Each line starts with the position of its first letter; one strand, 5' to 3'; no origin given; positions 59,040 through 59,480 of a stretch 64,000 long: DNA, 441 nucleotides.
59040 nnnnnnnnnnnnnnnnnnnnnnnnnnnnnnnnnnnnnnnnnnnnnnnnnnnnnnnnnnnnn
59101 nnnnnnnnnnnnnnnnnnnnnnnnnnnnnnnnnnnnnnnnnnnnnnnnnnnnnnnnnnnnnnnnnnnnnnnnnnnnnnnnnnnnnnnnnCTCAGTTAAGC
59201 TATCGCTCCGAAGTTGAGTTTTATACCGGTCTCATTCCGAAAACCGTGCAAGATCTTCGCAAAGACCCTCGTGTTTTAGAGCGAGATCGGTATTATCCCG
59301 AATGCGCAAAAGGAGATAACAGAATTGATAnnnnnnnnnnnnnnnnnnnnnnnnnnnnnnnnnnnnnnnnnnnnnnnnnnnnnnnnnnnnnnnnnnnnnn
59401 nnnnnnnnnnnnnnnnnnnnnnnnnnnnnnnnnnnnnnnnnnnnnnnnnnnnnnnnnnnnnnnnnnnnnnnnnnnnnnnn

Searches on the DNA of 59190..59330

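Call 66: search_rna_families(source=window, start=59190, end=59330, threshold=evalue, max_evalue=10, show_alignments=2)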
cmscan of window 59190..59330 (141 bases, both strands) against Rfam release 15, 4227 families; matches with E-value up to 10: 0.
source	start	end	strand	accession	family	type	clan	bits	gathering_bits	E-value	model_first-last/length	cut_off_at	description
